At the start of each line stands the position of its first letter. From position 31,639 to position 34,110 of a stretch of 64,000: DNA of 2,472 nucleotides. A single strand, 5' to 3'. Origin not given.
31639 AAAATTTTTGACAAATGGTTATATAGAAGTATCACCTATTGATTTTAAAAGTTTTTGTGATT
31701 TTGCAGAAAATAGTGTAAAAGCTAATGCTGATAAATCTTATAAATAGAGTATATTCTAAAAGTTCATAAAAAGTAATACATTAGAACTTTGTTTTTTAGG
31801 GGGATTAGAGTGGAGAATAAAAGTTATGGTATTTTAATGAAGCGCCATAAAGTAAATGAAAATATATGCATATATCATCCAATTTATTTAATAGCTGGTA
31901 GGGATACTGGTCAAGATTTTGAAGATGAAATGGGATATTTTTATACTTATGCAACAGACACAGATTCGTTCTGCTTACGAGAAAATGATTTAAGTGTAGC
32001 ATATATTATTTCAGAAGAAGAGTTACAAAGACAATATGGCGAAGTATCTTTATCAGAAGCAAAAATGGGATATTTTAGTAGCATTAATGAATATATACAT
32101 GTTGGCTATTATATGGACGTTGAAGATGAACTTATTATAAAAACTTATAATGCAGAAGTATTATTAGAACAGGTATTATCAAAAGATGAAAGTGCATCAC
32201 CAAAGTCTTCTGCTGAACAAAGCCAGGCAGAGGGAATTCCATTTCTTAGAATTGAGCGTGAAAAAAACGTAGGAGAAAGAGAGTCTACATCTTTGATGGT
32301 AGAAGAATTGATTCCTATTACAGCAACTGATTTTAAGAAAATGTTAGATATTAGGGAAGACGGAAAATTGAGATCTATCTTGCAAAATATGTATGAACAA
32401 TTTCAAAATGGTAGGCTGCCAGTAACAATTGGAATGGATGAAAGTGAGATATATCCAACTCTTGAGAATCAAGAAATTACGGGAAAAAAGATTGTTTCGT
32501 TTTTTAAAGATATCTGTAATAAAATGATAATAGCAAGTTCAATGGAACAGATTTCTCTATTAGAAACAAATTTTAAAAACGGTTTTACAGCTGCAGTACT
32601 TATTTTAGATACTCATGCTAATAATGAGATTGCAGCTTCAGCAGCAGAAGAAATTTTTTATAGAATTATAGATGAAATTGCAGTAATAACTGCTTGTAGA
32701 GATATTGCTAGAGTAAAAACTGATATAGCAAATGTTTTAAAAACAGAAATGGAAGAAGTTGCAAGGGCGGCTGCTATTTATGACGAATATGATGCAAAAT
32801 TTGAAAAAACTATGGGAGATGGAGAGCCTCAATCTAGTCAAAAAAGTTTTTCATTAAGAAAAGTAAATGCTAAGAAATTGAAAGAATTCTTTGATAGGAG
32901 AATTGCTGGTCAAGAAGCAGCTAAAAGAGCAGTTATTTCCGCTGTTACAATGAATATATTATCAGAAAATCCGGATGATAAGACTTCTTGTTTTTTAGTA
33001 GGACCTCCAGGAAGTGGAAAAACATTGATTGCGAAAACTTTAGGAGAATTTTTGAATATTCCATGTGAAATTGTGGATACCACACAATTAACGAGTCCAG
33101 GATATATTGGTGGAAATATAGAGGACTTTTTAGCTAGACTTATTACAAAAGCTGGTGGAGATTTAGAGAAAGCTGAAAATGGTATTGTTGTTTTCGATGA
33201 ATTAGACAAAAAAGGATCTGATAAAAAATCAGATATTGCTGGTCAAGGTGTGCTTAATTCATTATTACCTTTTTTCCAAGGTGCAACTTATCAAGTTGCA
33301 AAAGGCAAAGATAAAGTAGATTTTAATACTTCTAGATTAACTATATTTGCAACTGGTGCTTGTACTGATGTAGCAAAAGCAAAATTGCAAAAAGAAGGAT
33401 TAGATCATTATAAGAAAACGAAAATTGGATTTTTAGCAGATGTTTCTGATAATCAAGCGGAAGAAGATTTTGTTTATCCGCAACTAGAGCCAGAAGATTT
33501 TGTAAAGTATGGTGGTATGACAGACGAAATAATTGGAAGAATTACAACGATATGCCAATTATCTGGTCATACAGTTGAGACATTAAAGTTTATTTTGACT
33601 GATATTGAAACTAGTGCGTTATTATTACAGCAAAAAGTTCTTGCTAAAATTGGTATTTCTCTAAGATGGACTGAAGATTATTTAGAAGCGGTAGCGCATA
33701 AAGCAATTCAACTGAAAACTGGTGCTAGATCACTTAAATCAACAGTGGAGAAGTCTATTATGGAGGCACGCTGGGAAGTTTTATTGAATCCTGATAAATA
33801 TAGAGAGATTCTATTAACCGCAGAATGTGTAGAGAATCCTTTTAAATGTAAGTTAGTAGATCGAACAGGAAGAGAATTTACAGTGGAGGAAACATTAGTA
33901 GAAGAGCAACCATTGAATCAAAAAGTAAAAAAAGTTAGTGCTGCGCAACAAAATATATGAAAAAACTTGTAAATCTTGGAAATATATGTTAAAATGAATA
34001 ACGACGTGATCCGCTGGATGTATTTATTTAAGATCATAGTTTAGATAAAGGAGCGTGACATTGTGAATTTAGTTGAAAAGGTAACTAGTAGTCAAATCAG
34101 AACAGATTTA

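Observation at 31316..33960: ClpX-paralog AAA+ unfoldase with a novel ~370-aa N-terminal domain and a small upstream partner gene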

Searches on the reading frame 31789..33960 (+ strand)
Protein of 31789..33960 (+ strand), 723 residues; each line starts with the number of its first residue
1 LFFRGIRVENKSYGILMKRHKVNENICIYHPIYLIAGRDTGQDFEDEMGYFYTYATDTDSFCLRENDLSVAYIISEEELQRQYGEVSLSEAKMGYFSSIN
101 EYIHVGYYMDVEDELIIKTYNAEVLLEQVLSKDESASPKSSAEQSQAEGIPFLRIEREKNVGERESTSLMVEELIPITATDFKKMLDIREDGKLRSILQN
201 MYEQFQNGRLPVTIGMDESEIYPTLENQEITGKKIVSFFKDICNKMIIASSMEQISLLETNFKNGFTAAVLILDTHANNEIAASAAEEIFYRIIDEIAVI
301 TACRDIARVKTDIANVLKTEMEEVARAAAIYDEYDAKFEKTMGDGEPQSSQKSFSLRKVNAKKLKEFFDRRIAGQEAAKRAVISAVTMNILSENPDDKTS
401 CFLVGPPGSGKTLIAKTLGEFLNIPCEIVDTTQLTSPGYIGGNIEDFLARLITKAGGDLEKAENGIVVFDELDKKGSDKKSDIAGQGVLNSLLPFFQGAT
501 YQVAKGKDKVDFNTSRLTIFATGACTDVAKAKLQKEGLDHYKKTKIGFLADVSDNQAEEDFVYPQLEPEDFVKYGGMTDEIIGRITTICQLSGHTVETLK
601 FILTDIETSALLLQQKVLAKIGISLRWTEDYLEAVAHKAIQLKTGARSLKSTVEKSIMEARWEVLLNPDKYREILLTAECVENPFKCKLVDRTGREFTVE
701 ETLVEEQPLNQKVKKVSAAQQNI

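Call 3: search_protein_families(library=pfam, proteins=[window:31789-33960:+], max_evalue=0.01)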
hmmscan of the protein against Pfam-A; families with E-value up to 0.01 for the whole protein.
window:31789-33960:+ (723 aa): 10 families
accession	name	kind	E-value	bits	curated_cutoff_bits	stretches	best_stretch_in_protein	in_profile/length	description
PF00004.35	AAA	-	1.4e-12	48.6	21.2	1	402-522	2-107/131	ATPase family associated with various cellular activities (AAA)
PF07724.20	AAA_2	-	1.5e-12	48.3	27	1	398-556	3-137/166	AAA domain (Cdc48 subfamily)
PF10431.15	ClpB_D2-small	-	7.6e-07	29.5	21.9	1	606-660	9-63/81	C-terminal, D2-small domain, of ClpB protein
PF07728.20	AAA_5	-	3.1e-06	27.7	22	1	401-523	2-121/139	AAA domain (dynein-related subfamily)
PF00493.29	MCM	-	3.2e-05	23.6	23.3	1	357-483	11-141/224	MCM P-loop domain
PF13401.12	AAA_22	-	9.2e-05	23.2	27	1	397-460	4-63/130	AAA domain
PF01078.27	Mg_chelatase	-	0.00016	21.6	20.3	1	372-423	5-47/207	Magnesium chelatase, subunit ChlI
PF06309.17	Torsin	-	0.00099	19.7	27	1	359-419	14-74/127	Torsin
PF13479.12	AAA_24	-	0.0056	17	27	0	398-473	2-74/195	AAA domain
PF13191.12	AAA_16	-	0.0086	17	32.6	0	399-422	25-48/167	AAA ATPase domain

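Call 4: search_protein_families(library=ncbifam, proteins=[window:31789-33960:+], max_evalue=0.01)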
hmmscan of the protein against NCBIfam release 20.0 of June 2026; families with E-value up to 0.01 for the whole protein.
window:31789-33960:+ (723 aa): 15 families
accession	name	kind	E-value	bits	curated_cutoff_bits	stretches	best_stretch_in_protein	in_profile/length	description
NF003745.1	PRK05342.1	equivalog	1.2e-56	192.3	359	1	349-686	50-404/418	ATP-dependent Clp protease ATP-binding subunit ClpX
TIGR00382.1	clpX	equivalog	1.9e-50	172.1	370.75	1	345-689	52-413/414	ATP-dependent protease ATP-binding subunit ClpX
TIGR00390.1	hslU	equivalog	2.5e-14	53.1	362.45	2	365-454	7-103/441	ATP-dependent protease ATPase subunit HslU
TIGR02639.1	ClpA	equivalog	3.2e-10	38.9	993.15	1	360-660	447-714/734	ATP-dependent Clp protease ATP-binding subunit ClpA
TIGR03346.1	chaperone_ClpB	equivalog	9.6e-06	24.2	1232.1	1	363-422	558-619/853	ATP-dependent chaperone ClpB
TIGR03345.1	VI_ClpV1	equivalog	1e-05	24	884.95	0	361-422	557-620/852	type VI secretion system ATPase TssH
TIGR00635.1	ruvB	equivalog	0.001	18.2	299.05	1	392-440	24-72/305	Holliday junction branch migration DNA helicase RuvB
NF002988.0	PRK03731.1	equivalog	0.0011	18.8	161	0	400-433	4-35/174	shikimate kinase AroL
TIGR00368.1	TIGR00368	hypoth_equivalog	0.0011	17.6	362.4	1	369-422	190-235/499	YifB family Mg chelatase-like AAA ATPase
NF041006.2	cell_div_CdvC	equivalog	0.0012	17.8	650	1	363-485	97-220/370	cell division protein CdvC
TIGR03922.1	T7SS_EccA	equivalog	0.0023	16.5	466.65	1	401-493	315-407/557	type VII secretion AAA-ATPase EccA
TIGR00763.1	lon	equivalog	0.004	15.7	608.05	1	355-480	311-437/795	endopeptidase La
NF003229.0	PRK04195.1-5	equivalog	0.0054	15.5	280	0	373-426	20-72/413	replication factor C large subunit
TIGR01243.1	CDC48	subfamily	0.0065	14.8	802.65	0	401-485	215-292/733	CDC48 family AAA ATPase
NF000868.0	PRK00080.1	equivalog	0.0079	15.1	282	0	358-439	18-92/330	Holliday junction branch migration DNA helicase RuvB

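Call 7: find_homologous_proteins(query=window:31810-33957:+)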
Query window:31810-33957:+ (716 aa): 1351 proteins with E <= 0.001 among 8000 candidates; the best 120 are listed.
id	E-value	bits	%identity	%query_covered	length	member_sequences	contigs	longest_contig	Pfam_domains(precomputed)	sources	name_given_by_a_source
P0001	0.0e+0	1573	100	100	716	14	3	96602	PF07724.21,PF00004.36,PF07728.21,PF10431.16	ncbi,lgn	-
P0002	0.0e+0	1434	91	100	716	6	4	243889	PF07724.21,PF00493.30,PF00004.36,PF07728.21,PF10431.16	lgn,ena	-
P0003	0.0e+0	1032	67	100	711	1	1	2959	PF07724.21,PF00004.36,PF07728.21,PF10431.16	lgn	-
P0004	0.0e+0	1025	67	100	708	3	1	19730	PF07724.21,PF00004.36,PF07728.21,PF10431.16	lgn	-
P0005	0.0e+0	1015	65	99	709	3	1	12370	PF07724.21,PF00004.36,PF10431.16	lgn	-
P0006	7.4e-296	1001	65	100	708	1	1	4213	PF07724.21,PF00004.36,PF07728.21,PF10431.16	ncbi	-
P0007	6.7e-295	998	63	99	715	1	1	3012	PF07724.21,PF00493.30,PF00004.36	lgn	-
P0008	3.8e-292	989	63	100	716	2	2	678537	PF07724.21,PF00493.30,PF00004.36,PF10431.16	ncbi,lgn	-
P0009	1.6e-289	980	63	100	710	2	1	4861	PF07724.21,PF00493.30,PF00004.36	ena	-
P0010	5.6e-277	939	61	100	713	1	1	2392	PF07724.21,PF00004.36,PF10431.16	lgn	-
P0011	4.1e-251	853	56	100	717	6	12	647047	PF07724.21,PF00004.36,PF10431.16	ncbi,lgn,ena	-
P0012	4.1e-216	738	51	99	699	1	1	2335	PF07724.21,PF00004.36,PF07728.21,PF10431.16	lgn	-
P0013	1.0e-161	558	44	96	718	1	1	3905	PF07724.21,PF00004.36,PF10431.16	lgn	-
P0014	1.0e-157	545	42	99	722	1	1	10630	PF07724.21,PF00004.36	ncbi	-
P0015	7.8e-145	502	43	89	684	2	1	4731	PF07724.21,PF00004.36,PF10431.16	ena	-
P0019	6.8e-144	499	44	97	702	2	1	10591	PF07724.21,PF00004.36,PF10431.16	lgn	-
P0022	4.0e-141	490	40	97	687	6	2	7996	PF07724.21,PF00004.36,PF10431.16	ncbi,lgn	-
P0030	2.2e-129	451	39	96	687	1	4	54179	PF07724.21,PF00004.36,PF10431.16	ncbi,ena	-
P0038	3.3e-126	441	39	97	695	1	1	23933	PF07724.21,PF00004.36,PF07728.21,PF10431.16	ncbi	-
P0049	8.6e-119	416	54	48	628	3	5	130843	PF07724.21,PF00004.36,PF07728.21,PF10431.16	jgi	-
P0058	2.3e-113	398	37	100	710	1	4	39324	PF07724.21,PF00004.36,PF10431.16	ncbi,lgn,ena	-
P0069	3.2e-108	381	36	96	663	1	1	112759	PF07724.21,PF00004.36,PF10431.16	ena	-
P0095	6.2e-58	215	35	50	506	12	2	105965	PF07724.21,PF00004.36,PF10431.16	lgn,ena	-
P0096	8.4e-58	215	35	52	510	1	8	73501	PF07724.21,PF00493.30,PF00004.36,PF10431.16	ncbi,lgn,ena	-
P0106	1.8e-44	171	34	47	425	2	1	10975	PF07724.21,PF06689.20,PF00493.30,PF00004.36,PF10431.16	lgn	-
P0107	2.6e-44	170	34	43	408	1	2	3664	PF00158.33,PF07724.21,PF06689.20,PF00493.30,PF00004.36,PF05496.19,PF07728.21,PF01078.28,PF10431.16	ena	-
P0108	3.7e-43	166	33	45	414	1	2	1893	PF00158.33,PF07724.21,PF06689.20,PF00493.30,PF00004.36,PF13401.13,PF07728.21,PF10431.16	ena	-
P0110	1.2e-42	165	35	46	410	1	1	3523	PF00158.33,PF07724.21,PF06689.20,PF00493.30,PF00004.36,PF13401.13,PF05496.19,PF07728.21,PF10431.16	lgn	-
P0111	2.0e-42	164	32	50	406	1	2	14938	PF00158.33,PF07724.21,PF06689.20,PF00493.30,PF00004.36,PF05496.19,PF07728.21,PF01078.28,PF10431.16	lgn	-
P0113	6.6e-42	162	35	45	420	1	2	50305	PF07724.21,PF06689.20,PF00004.36,PF13401.13,PF05496.19,PF07728.21,PF01078.28,PF10431.16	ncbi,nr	ncbi:MAG: ATP-dependent Clp protease ATP-binding subunit ClpX [Magnetococcales bacterium]|nr:ATP-dep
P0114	6.8e-42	162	35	43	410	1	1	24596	PF00158.33,PF07724.21,PF06689.20,PF00493.30,PF00004.36,PF13401.13,PF05496.19,PF07728.21,PF10431.16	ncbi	-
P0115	1.1e-41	161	34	46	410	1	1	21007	PF00158.33,PF07724.21,PF06689.20,PF00493.30,PF00004.36,PF13401.13,PF05496.19,PF07728.21,PF10431.16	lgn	-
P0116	2.4e-41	160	34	49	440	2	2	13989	PF07724.21,PF06689.20,PF00004.36,PF10431.16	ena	-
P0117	3.3e-41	160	33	46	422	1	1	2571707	PF07724.21,PF06689.20,PF00493.30,PF00004.36,PF13401.13,PF07728.21,PF01078.28,PF10431.16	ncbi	ncbi:MAG: ATP-dependent Clp protease ATP-binding subunit ClpX [Piscinibacter sp.]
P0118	5.7e-41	159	35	42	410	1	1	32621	PF00158.33,PF07724.21,PF06689.20,PF00493.30,PF00004.36,PF13401.13,PF07728.21,PF10431.16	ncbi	-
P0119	5.8e-41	159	32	47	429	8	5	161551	PF07724.21,PF06689.20,PF00493.30,PF00004.36,PF05496.19,PF07728.21,PF01078.28,PF10431.16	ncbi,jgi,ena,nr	ncbi:MAG: ATP-dependent Clp protease ATP-binding subunit ClpX [Clostridiales bacterium]|nr:ATP-depen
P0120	6.2e-41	159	35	42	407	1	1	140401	PF07724.21,PF06689.20,PF00493.30,PF00004.36,PF13401.13,PF05496.19,PF07728.21,PF01078.28,PF10431.16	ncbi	-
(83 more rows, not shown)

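Call 8: search_protein_families(library=padloc, proteins=[window:31810-33957:+], max_evalue=1)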
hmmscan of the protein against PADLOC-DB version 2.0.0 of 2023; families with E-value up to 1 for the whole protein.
window:31810-33957:+ (716 aa): 7 families
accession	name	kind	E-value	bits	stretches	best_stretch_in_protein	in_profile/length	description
PDLC04606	PDC-M37B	-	2.8e-09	34.7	1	264-416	54-199/390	-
PDLC03838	DolB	-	1.7e-07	28.9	1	341-467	117-240/375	-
PDLC04232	IetA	-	4.2e-06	24.4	1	308-472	47-190/330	-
PDLC04231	IetA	-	0.00022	19.1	1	390-475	116-194/262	-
PDLC02195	IetA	-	0.00046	17.6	1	391-419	137-165/395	-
PDLC02196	IetA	-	0.00048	17.6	1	383-427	114-158/374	-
PDLC00915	TRIP13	-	0.016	12.6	1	394-412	66-84/302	TRIP13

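Call 9: search_protein_families(library=phrogs, proteins=[window:31810-33957:+], max_evalue=1)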
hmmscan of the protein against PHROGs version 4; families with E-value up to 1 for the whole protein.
window:31810-33957:+ (716 aa): 26 families (the best 25 are shown)
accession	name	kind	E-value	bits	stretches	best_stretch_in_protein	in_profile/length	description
phrog_4339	-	unknown function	2e-35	123.9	2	450-657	350-511/552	-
phrog_4871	-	other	1.3e-10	41.4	2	353-416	456-521/764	ATP-dependent protease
phrog_3757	-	unknown function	7.6e-07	29.8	1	389-466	124-194/367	-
phrog_10401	-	other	3e-06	27.3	1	393-467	462-529/667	ATPase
phrog_5534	-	unknown function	3.3e-05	24.2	1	395-496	31-131/273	-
phrog_10371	-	DNA, RNA and nucleotide metabolism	0.00033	20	1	370-476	300-410/683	DNA helicase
phrog_11838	-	DNA, RNA and nucleotide metabolism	0.00035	20.9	1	365-470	19-112/420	clamp loader of DNA polymerase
phrog_168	-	DNA, RNA and nucleotide metabolism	0.0004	21.2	1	393-472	44-116/314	clamp loader of DNA polymerase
phrog_9172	-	unknown function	0.00042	20.3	1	385-467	102-177/509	-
phrog_8638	-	unknown function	0.00051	19.7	1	394-472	308-380/568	-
phrog_249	-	moron, auxiliary metabolic gene and host takeover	0.0029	18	1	388-467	124-204/380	porphyrin biosynthesis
phrog_1156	-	DNA, RNA and nucleotide metabolism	0.0032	17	1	350-429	521-596/855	DNA primase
phrog_325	-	DNA, RNA and nucleotide metabolism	0.0032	16.8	1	347-415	455-514/986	Dda-like helicase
phrog_124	-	DNA, RNA and nucleotide metabolism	0.0034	17.8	1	383-420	31-72/382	Sak4-like ssDNA annealing protein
phrog_50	-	DNA, RNA and nucleotide metabolism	0.0035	17.4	1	349-426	313-407/570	DnaC-like helicase loader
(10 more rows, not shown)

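Call 10: find_related_loci(query=window:31810-33957:+, collection=genome_contigs, flank=8000)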
Query window:31810-33957:+ (716 aa) in genome_contigs; peptide patterns used: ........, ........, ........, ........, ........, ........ (x = any residue, [..] = any of these).
79 stretches matched a pattern; 5 encode a relative of the query (tblastn E <= 1e-3); 5 distinct loci.
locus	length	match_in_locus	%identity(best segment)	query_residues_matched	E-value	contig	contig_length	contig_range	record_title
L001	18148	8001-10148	63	1-713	0e+0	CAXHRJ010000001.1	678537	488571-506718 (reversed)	MAG: uncultured Bacilli bacterium isolate ena-SAMPLE-TAB-22-03-2024-10:43:23:847-115527 genome assembly, contig: NODE_7_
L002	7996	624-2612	40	1-692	4e-152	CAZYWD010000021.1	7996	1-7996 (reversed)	MAG TPA_asm: uncultured Muribaculaceae bacterium isolate SRP192927_co4_189 genome assembly, contig: NODE_23599_length_79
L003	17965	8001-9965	39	4-687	1e-139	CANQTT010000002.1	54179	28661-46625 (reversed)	MAG: uncultured Bacilli bacterium isolate Lapin-008__bin40 genome assembly, contig: Lapin-008__NODE_746_length_54179_cov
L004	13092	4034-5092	42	350-708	3e-76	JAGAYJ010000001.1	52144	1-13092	MAG: Bacilli bacterium isolate RGIG8886 Water_deer_Omasum-5__c10844, whole genome shotgun sequence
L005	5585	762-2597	42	6-696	1e-74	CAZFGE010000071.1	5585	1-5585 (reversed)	MAG TPA_asm: uncultured Muribaculaceae bacterium isolate SRP278969_co1_93 genome assembly, contig: NODE_23551_length_558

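Call 29: find_encoding_contigs(protein=P0001, flank=10000, max_places=3)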
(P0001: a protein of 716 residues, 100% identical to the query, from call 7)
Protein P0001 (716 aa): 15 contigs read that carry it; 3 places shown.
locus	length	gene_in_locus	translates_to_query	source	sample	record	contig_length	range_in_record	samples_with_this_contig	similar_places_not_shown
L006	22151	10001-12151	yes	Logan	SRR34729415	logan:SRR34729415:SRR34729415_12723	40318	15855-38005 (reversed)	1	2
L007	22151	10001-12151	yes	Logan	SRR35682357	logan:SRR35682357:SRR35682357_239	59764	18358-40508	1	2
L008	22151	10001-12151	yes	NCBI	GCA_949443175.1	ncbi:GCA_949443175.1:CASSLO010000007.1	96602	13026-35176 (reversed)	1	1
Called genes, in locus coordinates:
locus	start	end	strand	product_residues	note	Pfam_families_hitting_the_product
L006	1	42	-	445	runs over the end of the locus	PF03448:MgtE_N, PF00571:CBS, PF01769:MgtE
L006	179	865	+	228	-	-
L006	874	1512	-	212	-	PF00882:Zn_dep_PLPC (faint)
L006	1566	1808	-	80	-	-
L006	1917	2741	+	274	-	-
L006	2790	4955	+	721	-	PF01136:Peptidase_U32, PF12392:DUF3656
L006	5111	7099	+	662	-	PF03412:Peptidase_C39, PF00664:ABC_membrane, PF00005:ABC_tran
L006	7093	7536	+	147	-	-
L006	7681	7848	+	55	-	-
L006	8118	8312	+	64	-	PF01165:Ribosomal_S21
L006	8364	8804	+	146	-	PF09424:YqeY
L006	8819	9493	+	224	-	PF00293:NUDIX, PF19368:WHD_AraR, PF21906:WHD_NrtR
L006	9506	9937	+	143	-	-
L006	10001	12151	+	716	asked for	PF00004:AAA, PF07724:AAA_2, PF07728:AAA_5 (weak), PF10431:ClpB_D2-small (weak)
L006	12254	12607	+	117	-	PF01245:Ribosomal_L19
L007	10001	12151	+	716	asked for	PF00004:AAA, PF07724:AAA_2, PF07728:AAA_5 (weak), PF10431:ClpB_D2-small (weak)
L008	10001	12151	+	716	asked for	PF00004:AAA, PF07724:AAA_2, PF07728:AAA_5 (weak), PF10431:ClpB_D2-small (weak)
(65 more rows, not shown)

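Call 35: find_encoding_contigs(protein=P0069, flank=6000, max_places=1)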
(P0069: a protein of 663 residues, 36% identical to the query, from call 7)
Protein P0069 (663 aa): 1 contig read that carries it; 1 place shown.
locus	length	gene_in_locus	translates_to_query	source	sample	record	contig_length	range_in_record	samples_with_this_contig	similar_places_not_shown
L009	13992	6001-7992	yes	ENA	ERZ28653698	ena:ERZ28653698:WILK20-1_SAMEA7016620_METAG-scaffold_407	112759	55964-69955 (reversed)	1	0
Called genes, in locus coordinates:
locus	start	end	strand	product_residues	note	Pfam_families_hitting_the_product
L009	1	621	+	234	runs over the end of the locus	PF03193:RsgA_GTPase (weak), PF02463:SMC_N (faint), PF00005:ABC_tran, PF13304:AAA_21 (faint)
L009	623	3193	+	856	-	PF02687:FtsX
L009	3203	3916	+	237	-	PF00005:ABC_tran, PF02463:SMC_N (faint), PF13304:AAA_21 (faint)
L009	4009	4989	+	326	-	PF00579:tRNA-synt_1b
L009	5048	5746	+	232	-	PF04542:Sigma70_r2, PF04545:Sigma70_r4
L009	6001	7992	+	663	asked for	PF00004:AAA, PF07724:AAA_2, PF10431:ClpB_D2-small (weak)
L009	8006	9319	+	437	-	PF01336:tRNA_anti-codon, PF00152:tRNA-synt_2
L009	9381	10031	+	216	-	-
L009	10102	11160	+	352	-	PF03462:PCRF, PF00472:RF-1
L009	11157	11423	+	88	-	-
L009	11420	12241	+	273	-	PF17827:PrmC_N (weak), PF05175:MTS, PF06325:PrmA, PF13649:Methyltransf_25, PF13847:Methyltransf_31 (weak)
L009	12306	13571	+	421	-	PF02885:Glycos_trans_3N, PF00591:Glycos_transf_3, PF07831:PYNP_C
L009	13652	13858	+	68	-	PF01192:RNA_pol_Rpb6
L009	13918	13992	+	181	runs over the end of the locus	PF04011:LemA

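Call 36: find_encoding_contigs(protein=P0049, flank=6000, max_places=1)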
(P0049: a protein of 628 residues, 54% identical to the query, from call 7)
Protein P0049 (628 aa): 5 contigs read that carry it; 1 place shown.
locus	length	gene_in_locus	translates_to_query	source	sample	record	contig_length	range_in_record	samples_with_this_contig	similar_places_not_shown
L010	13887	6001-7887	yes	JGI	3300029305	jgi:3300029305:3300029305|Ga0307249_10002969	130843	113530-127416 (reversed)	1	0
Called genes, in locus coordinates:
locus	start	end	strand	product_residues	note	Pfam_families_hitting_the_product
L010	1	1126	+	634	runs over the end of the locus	PF03717:PBP_dimer, PF00905:Transpeptidase, PF03793:PASTA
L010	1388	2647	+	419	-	-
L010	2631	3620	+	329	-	PF09992:NAGPA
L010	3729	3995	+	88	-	-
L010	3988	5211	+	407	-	-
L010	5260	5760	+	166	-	PF00881:Nitroreductase, PF14512:TM1586_NiRdase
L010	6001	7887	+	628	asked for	PF00004:AAA, PF07724:AAA_2, PF07728:AAA_5 (weak), PF10431:ClpB_D2-small (weak)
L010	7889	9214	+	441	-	PF13393:tRNA-synt_His, PF00587:tRNA-synt_2b, PF03129:HGTP_anticodon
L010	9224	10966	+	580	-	PF01336:tRNA_anti-codon, PF01409:tRNA-synt_2d (faint), PF00152:tRNA-synt_2, PF02938:GAD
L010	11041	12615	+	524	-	-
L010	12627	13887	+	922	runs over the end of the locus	-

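Call 37: find_encoding_contigs(protein=P0095, flank=6000, max_places=1)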
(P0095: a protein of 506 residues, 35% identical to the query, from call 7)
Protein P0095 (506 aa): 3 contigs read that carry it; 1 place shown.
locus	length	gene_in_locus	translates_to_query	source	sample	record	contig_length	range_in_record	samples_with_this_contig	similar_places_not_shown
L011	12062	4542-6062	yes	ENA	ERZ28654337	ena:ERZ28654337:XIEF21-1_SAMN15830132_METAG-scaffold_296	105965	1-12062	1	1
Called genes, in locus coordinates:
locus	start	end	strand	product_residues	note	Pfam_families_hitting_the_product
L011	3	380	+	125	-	?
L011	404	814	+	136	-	-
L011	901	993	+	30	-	-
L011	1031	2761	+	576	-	PF00664:ABC_membrane, PF00005:ABC_tran, PF02463:SMC_N (weak)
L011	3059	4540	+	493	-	PF07728:AAA_5 (faint), PF05496:RuvB_N (faint), PF00004:AAA, PF17866:AAA_lid_6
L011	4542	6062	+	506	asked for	PF00004:AAA, PF07724:AAA_2, PF10431:ClpB_D2-small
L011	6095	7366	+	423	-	PF13393:tRNA-synt_His, PF00587:tRNA-synt_2b, PF03129:HGTP_anticodon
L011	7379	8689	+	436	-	PF01336:tRNA_anti-codon, PF00152:tRNA-synt_2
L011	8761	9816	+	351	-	PF03462:PCRF, PF00472:RF-1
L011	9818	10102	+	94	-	-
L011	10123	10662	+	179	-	-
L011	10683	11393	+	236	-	PF17827:PrmC_N (faint), PF07669:Eco57I (weak), PF13489:Methyltransf_23 (faint), PF05175:MTS, PF06325:PrmA, PF13847:Methyltransf_31, PF08242:Methyltransf_12 (weak), PF13649:Methyltransf_25, +1 more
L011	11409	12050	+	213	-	-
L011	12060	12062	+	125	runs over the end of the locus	-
